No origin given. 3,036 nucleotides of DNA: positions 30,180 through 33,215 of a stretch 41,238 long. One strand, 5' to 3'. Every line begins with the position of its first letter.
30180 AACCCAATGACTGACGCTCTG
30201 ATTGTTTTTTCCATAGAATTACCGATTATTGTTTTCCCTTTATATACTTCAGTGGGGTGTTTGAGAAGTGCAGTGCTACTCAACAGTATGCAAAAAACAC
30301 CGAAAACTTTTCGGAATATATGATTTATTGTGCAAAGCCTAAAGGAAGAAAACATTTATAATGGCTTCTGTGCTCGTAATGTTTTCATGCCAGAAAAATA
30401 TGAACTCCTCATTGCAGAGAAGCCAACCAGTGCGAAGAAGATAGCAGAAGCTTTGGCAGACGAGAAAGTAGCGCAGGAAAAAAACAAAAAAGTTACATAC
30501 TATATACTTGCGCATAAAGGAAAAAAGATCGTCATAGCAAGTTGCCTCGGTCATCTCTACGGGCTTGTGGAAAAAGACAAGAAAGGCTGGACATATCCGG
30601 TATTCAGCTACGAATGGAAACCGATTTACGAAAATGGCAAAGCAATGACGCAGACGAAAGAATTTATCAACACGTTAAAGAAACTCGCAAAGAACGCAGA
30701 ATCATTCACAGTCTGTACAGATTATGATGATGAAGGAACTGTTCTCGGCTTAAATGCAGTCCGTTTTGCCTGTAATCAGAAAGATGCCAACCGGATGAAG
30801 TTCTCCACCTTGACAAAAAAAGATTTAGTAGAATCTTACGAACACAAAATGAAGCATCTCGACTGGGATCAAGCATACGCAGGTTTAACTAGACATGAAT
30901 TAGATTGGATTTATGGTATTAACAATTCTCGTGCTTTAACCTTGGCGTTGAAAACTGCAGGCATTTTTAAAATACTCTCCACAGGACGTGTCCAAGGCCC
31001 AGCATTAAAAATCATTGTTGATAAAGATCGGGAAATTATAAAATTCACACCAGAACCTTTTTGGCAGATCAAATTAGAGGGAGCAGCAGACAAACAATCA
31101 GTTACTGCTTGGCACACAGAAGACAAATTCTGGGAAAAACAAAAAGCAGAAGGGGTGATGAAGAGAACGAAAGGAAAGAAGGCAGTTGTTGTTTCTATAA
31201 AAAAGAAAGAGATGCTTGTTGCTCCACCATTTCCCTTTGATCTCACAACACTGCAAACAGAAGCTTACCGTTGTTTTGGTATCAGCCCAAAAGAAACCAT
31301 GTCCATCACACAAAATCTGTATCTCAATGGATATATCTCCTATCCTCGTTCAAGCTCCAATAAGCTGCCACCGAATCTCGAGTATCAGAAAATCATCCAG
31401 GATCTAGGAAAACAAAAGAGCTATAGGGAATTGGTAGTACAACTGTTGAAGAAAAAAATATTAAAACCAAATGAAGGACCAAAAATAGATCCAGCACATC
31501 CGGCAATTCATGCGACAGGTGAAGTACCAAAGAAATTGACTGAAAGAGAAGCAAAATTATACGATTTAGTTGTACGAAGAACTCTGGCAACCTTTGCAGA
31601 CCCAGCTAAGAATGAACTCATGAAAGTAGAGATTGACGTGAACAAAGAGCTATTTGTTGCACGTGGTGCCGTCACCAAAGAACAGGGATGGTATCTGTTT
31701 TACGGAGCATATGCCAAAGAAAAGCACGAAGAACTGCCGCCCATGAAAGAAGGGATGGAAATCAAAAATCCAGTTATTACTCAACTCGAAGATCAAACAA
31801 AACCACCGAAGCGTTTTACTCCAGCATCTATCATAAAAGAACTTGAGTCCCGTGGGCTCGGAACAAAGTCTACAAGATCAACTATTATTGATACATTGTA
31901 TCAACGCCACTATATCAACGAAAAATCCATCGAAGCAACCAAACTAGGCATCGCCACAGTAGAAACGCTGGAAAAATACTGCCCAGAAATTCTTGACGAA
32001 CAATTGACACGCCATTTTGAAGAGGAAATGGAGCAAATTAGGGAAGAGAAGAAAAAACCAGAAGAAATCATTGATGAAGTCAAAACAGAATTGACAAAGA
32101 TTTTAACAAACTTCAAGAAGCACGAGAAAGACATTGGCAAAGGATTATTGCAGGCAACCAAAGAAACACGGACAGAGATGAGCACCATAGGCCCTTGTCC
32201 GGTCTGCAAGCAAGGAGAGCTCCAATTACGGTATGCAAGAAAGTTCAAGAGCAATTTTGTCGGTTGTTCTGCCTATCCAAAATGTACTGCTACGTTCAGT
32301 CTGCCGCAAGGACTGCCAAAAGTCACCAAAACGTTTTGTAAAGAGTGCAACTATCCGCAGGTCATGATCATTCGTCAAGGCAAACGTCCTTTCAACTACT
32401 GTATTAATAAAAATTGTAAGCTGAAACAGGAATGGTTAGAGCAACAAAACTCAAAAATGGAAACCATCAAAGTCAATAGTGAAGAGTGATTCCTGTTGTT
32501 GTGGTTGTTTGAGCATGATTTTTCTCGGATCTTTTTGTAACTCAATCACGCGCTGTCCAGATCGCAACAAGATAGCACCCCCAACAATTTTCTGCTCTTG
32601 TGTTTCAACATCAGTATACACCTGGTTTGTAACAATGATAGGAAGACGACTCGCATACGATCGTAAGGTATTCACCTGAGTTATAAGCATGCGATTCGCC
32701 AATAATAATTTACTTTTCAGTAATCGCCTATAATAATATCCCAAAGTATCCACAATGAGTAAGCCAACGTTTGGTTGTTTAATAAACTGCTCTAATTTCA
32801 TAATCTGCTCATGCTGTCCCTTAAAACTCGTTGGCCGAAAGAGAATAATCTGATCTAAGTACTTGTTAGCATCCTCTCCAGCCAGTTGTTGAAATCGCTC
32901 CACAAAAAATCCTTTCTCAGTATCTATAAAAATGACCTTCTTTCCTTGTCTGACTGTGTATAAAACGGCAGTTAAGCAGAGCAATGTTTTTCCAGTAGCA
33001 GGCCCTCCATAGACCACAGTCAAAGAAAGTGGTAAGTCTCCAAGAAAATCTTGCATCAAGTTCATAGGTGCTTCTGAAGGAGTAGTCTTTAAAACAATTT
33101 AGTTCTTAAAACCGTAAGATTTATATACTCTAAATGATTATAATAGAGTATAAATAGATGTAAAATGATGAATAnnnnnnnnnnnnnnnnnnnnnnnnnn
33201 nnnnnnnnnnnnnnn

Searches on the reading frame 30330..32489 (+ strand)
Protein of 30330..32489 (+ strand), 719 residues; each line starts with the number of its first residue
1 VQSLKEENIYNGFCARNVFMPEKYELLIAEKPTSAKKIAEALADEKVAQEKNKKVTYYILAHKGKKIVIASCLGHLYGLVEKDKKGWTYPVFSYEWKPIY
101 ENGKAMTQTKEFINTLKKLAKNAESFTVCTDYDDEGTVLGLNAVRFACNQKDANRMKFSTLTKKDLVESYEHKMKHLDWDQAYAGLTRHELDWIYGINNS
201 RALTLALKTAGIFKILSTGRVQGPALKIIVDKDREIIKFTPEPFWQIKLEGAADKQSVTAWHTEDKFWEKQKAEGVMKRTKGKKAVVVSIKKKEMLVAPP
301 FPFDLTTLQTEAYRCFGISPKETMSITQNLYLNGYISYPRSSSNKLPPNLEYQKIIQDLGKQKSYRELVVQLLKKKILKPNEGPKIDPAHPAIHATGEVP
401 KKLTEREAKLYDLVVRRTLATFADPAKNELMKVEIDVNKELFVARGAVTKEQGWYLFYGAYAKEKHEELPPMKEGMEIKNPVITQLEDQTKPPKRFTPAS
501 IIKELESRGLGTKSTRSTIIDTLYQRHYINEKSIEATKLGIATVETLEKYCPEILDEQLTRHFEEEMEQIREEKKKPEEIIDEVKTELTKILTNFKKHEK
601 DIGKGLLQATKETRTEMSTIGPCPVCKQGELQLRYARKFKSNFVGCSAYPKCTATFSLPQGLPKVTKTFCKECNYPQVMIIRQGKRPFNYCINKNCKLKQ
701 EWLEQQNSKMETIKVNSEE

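Call 6: search_protein_families(library=pfam, proteins=[window:30330-32489:+], max_evalue=0.001)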
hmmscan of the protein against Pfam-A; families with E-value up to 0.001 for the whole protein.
window:30330-32489:+ (719 aa): 3 families
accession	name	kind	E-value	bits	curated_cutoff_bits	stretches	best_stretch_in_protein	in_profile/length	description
PF01131.25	Topoisom_bac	-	1.3e-118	397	35.1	1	178-581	3-410/411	DNA topoisomerase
PF01751.28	Toprim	-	1.5e-09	38.3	23.1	1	25-159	1-94/96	Toprim domain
PF01396.24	Zn_ribbon_Top1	-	2.7e-08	33.9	32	1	622-660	3-38/39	Topoisomerase DNA binding C4 zinc finger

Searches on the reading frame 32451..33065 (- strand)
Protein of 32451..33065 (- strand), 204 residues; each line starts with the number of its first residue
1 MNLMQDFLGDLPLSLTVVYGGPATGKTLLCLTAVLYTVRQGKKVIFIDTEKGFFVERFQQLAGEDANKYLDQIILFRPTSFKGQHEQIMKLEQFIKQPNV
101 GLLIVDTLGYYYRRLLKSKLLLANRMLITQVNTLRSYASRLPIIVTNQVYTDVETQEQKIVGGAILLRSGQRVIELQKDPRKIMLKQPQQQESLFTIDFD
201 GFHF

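Call 6: search_protein_families(library=pfam, proteins=[window:32451-33065:-], max_evalue=0.001)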
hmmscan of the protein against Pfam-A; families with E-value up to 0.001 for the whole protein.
window:32451-33065:- (204 aa): 5 families
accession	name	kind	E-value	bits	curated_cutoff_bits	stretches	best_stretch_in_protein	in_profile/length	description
PF08423.17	Rad51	-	1.8e-12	47.5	22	1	13-178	26-211/244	Rad51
PF13481.12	AAA_25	-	1.3e-05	25.3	27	1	14-111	34-155/195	AAA domain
PF06745.19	ATPase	-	6.2e-05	22.9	26.6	1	14-111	20-131/231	KaiC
PF13479.12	AAA_24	-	0.00011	22.6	27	1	17-113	6-78/195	AAA domain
PF00154.27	RecA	-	0.00051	20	27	1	16-107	55-138/262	recA bacterial DNA recombination protein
